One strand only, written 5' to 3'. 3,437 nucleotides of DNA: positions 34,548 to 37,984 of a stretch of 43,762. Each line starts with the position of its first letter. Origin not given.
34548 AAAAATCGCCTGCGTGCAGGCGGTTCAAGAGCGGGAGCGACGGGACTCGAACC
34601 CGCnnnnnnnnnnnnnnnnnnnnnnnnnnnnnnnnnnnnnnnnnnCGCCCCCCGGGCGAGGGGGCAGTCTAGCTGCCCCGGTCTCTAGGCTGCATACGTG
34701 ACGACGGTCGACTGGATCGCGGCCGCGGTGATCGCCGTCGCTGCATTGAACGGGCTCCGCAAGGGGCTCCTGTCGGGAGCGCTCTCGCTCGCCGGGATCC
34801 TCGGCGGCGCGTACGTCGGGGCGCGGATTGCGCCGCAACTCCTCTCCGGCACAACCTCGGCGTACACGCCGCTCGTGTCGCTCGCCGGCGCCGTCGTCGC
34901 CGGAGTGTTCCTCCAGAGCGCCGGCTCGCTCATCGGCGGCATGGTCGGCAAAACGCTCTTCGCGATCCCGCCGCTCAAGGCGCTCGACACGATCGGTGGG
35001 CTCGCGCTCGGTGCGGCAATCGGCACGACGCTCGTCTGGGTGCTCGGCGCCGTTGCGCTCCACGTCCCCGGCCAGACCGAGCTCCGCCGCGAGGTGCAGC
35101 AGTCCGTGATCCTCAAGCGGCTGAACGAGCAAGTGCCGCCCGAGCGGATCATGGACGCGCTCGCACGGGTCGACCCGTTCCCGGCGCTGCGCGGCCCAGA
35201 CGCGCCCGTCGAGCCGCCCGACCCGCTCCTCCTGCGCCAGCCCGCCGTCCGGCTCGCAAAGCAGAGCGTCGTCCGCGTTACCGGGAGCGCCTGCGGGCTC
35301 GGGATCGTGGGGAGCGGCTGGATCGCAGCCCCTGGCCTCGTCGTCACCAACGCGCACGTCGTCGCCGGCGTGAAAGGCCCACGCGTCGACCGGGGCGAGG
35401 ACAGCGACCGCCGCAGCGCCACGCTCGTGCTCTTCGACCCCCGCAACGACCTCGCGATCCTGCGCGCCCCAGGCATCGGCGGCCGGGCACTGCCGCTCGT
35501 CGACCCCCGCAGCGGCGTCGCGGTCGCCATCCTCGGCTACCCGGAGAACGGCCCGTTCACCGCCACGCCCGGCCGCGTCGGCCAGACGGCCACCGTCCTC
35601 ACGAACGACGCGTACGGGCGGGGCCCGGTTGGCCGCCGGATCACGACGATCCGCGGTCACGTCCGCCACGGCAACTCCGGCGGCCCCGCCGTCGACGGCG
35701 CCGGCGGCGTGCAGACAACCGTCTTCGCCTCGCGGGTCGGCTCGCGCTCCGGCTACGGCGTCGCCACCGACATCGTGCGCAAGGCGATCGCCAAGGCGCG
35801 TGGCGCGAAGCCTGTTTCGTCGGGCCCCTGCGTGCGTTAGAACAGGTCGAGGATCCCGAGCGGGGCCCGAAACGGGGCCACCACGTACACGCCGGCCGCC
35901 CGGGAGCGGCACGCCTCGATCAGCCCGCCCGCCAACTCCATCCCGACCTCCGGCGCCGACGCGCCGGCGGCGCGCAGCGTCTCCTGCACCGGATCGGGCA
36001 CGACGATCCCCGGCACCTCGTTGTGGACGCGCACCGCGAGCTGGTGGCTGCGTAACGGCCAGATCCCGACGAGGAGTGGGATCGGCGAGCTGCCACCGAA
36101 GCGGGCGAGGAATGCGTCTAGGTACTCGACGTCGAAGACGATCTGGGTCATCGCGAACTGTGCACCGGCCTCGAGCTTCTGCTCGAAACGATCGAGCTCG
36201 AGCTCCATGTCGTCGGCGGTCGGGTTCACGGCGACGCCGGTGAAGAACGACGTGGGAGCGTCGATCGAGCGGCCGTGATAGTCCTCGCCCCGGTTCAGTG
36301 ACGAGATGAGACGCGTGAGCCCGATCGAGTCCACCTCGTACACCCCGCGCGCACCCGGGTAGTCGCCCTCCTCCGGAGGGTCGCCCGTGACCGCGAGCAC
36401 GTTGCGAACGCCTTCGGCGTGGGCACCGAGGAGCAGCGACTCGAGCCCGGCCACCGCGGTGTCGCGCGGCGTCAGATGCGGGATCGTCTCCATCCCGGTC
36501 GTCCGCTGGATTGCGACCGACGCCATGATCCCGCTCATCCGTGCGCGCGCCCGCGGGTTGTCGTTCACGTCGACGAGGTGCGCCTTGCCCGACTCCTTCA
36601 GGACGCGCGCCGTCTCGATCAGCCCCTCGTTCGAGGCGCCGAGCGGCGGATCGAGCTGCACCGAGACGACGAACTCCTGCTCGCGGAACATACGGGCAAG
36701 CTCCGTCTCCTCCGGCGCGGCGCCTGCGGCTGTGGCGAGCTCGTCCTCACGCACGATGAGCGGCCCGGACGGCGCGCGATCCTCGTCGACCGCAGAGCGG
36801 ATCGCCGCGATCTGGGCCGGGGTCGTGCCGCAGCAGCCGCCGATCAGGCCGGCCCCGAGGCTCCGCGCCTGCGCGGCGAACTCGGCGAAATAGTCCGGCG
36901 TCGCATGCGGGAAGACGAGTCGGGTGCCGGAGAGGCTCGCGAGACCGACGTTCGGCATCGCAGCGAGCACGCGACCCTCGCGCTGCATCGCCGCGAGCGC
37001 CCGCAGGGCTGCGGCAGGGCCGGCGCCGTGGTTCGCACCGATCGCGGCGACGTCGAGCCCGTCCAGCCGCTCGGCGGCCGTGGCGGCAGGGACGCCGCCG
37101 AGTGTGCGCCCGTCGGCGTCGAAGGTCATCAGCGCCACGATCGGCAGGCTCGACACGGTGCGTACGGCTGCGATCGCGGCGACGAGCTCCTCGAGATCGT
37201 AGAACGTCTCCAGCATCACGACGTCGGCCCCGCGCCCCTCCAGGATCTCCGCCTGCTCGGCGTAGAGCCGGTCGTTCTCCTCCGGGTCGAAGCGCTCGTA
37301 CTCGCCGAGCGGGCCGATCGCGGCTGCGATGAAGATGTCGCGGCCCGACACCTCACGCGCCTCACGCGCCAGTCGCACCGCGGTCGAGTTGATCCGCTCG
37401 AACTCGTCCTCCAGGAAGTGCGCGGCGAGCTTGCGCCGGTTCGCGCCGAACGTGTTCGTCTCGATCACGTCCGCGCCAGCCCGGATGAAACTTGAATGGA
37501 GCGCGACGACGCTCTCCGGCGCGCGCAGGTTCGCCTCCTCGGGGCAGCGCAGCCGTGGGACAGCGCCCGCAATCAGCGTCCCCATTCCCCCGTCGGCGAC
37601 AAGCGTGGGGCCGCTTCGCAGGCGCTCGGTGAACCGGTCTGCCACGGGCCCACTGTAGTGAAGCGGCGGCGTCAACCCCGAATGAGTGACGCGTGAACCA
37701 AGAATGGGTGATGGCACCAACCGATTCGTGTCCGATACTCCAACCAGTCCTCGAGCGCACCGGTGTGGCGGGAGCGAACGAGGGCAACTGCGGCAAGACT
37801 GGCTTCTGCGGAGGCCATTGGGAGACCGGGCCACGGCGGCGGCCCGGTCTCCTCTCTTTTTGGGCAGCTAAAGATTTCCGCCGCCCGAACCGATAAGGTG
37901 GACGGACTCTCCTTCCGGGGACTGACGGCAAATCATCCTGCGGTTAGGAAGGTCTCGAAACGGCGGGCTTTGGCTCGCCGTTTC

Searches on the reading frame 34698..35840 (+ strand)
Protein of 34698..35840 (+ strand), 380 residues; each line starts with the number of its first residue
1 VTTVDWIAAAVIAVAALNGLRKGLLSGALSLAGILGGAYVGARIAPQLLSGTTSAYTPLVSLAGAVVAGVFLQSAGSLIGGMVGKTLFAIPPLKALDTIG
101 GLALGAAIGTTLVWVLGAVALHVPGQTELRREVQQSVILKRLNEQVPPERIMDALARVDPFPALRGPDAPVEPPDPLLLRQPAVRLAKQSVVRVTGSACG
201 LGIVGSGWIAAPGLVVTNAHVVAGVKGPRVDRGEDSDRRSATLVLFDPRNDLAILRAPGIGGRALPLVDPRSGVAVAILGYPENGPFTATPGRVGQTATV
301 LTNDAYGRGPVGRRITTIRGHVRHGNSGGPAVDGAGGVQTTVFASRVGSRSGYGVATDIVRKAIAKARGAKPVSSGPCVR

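Call 8: search_protein_families(library=pfam, proteins=[window:34698-35840:+], max_evalue=0.01)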
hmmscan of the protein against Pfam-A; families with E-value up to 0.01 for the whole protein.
window:34698-35840:+ (380 aa): 3 families
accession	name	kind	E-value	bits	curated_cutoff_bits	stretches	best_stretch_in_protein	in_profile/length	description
PF13365.12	Trypsin_2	-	9.1e-18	65.8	27.6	1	205-337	1-140/144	Trypsin-like peptidase domain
PF02674.22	Colicin_V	-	6.5e-16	59.1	29.3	1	4-143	1-140/144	Colicin V production protein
PF00089.32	Trypsin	-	6.2e-06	26.6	20.6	1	206-359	28-213/220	Trypsin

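Call 11: find_related_loci(query=window:34698-35840:+, collection=genome_contigs, flank=10000)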
Query window:34698-35840:+ (380 aa) in genome_contigs; peptide patterns used: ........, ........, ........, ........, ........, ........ (x = any residue, [..] = any of these).
599 stretches matched a pattern (row limit reached: there are more); 471 encode a relative of the query (tblastn E <= 1e-3); the best 80 are kept; 80 distinct loci.
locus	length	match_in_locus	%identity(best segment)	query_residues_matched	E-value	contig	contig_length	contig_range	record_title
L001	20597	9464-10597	66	1-380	9e-160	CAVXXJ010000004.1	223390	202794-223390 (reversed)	MAG: uncultured Gaiellaceae bacterium isolate MFD04212.bin.2.173 genome assembly, contig: contig_18773, whole genome sho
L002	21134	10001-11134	67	1-380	3e-157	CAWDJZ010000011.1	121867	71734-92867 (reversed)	MAG: uncultured Gaiellaceae bacterium isolate MFD04850.bin.2.221 genome assembly, contig: contig_47035, whole genome sho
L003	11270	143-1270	66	1-379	8e-155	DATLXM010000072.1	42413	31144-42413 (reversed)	MAG TPA_asm: Gaiellaceae bacterium isolate SMAG_U13246 k141_221780, whole genome shotgun sequence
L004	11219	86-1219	66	1-380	2e-153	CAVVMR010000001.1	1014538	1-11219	MAG: uncultured Gaiellaceae bacterium isolate MFD04935.bin.2.150 genome assembly, contig: contig_10108, whole genome sho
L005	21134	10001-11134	65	1-380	2e-148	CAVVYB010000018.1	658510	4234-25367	MAG: uncultured Gaiellaceae bacterium isolate MFD00962.bin.2.122 genome assembly, contig: contig_8897, whole genome shot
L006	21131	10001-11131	63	1-379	2e-145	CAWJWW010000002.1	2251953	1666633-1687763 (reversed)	MAG: uncultured Gaiellaceae bacterium isolate MFD01275.bin.2.3 genome assembly, contig: contig_1564, whole genome shotgu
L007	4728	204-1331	64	1-379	4e-147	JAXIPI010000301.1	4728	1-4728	MAG: Gaiellaceae bacterium isolate Fractures_MAG_15 c_000000084202, whole genome shotgun sequence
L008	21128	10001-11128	66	1-380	4e-144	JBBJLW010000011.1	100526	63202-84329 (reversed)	MAG: Gaiellaceae bacterium isolate RUP_SRG_48 NODE_172_length_100526_cov_11.857412, whole genome shotgun sequence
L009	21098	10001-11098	65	1-367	4e-143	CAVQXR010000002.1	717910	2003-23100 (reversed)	MAG: uncultured Thermoleophilia bacterium isolate MFD06229.bin.1.26 genome assembly, contig: contig_4774, whole genome s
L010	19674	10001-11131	66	1-379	2e-141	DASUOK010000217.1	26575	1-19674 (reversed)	MAG TPA_asm: Gaiellaceae bacterium isolate SMAG_U1626 k141_490832, whole genome shotgun sequence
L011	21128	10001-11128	65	3-380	4e-140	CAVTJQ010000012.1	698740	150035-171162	MAG: uncultured Gaiellaceae bacterium isolate MFD05747.bin.2.127 genome assembly, contig: contig_439, whole genome shotg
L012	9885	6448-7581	63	1-379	2e-136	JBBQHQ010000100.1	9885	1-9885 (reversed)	MAG: Gaiellales bacterium isolate Co_metawrap_892 Cmw_892_k141_15180987_length_9885_cov_8.0000, whole genome shotgun seq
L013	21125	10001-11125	65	1-379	2e-133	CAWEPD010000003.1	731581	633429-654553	MAG: uncultured Gaiellaceae bacterium isolate MFD02360.bin.2.44 genome assembly, contig: contig_20954, whole genome shot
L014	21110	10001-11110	64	1-373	1e-135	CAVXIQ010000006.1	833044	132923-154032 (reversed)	MAG: uncultured Gaiellaceae bacterium isolate MFD03066.bin.2.140 genome assembly, contig: contig_6399, whole genome shot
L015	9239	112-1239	58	1-378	3e-129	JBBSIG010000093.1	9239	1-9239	MAG: Gaiellales bacterium isolate LS3_sbin.28 LS3_sbin.28_K_310805_L_9239_cov_64.9306, whole genome shotgun sequence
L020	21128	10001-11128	56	1-378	2e-120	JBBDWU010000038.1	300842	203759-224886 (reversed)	MAG: Gaiellaceae bacterium isolate LejiaD_71_33 Lejia_D_46_length_300842_cov_20, whole genome shotgun sequence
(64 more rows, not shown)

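Call 23: search_protein_families(library=pfam, proteins=[L001:8216-9454:+, L001:7944-8213:+, L008:159-1262:-, L013:7754-9826:-, L020:9267-9710:-, L020:8585-8902:-, L020:6656-7327:-, L020:7512-8114:+, L020:4549-5541:-, L020:3156-3866:+], max_evalue=0.01)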
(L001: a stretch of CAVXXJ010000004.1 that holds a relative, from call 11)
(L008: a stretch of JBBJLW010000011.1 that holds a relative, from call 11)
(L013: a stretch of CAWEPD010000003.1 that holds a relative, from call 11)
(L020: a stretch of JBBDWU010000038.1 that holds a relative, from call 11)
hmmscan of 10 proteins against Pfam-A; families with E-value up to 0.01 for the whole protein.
L001:8216-9454:+ (412 aa): 1 family
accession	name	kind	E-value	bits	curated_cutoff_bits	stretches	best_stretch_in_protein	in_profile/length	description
PF00589.27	Phage_integrase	-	2.2e-08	34.5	27.1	1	179-299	23-130/172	Phage integrase family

L001:7944-8213:+ (89 aa): 2 families
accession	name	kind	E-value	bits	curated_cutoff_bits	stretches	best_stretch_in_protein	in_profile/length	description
PF12728.13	HTH_17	-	2.5e-14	53.7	27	1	4-53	1-50/51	Helix-turn-helix domain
PF13384.12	HTH_23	-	0.0013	18.9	24.6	1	5-23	18-36/50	Homeodomain-like domain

L008:159-1262:- (367 aa): 1 family
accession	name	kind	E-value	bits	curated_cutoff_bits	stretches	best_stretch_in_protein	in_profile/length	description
PF00589.27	Phage_integrase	-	2.5e-13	50.6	27.1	1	178-330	24-167/172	Phage integrase family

L013:7754-9826:- (690 aa): 2 families
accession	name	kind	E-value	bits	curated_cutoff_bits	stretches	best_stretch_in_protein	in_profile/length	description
PF12697.13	Abhydrolase_6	-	2.7e-12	48.3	26.3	1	264-575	1-215/217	Alpha/beta hydrolase family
PF00561.26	Abhydrolase_1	-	5.4e-05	23.4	25.8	1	263-383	2-89/245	alpha/beta hydrolase fold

L020:9267-9710:- (147 aa): 1 family
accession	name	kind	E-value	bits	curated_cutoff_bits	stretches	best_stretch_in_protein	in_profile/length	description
PF12161.14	HsdM_N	-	9e-07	30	24.5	1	7-52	1-44/135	HsdM N-terminal domain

L020:8585-8902:- (105 aa): 0 families

L020:6656-7327:- (223 aa): 1 family
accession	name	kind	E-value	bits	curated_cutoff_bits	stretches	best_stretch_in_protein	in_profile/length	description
PF00174.25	Oxidored_molyb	-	1.2e-24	87.3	24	1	28-166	7-163/169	Oxidoreductase molybdopterin binding domain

L020:7512-8114:+ (200 aa): 0 families

L020:4549-5541:- (330 aa): 1 family
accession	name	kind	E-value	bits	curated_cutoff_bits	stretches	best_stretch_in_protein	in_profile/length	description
PF00144.29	Beta-lactamase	-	2.7e-19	70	27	1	27-307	18-313/329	Beta-lactamase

L020:3156-3866:+ (236 aa): 1 family
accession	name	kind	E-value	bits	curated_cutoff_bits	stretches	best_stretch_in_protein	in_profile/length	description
PF14329.11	DUF4386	-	4e-10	40.4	27.6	1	32-220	4-210/210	Domain of unknown function (DUF4386)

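Call 47: find_encoding_contigs(protein=window:34698-35840:+, flank=10000, max_places=10)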
Protein window:34698-35840:+ (380 aa): no gene with exactly this product is on record in the collection.

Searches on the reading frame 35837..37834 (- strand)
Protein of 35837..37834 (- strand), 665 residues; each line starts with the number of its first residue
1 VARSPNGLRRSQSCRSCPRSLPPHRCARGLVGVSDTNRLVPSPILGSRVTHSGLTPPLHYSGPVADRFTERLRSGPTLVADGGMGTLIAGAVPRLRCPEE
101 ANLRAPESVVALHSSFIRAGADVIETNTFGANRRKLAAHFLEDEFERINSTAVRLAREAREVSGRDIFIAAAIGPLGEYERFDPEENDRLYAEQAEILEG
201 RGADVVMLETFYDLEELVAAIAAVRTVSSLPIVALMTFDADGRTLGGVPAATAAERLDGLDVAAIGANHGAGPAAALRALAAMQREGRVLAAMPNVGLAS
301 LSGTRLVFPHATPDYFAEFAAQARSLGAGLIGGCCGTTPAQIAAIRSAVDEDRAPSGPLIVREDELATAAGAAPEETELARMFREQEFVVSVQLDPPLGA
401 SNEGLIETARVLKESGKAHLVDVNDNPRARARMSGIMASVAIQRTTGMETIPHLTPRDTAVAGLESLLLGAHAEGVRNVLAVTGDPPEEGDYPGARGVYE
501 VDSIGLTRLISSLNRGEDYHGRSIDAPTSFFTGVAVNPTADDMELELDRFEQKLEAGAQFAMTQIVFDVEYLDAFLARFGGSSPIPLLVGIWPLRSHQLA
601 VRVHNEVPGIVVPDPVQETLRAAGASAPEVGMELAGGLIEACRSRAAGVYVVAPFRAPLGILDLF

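Call 8: search_protein_families(library=pfam, proteins=[window:35837-37834:-], max_evalue=0.01)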
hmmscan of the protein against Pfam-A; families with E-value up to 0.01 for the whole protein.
window:35837-37834:- (665 aa): 2 families
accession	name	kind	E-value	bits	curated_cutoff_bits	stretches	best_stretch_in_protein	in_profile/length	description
PF02574.22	S-methyl_trans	-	4.7e-57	194.4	22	1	78-349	1-283/283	Homocysteine S-methyltransferase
PF02219.23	MTHFR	-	2.6e-33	116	24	1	381-626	4-241/287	Methylenetetrahydrofolate reductase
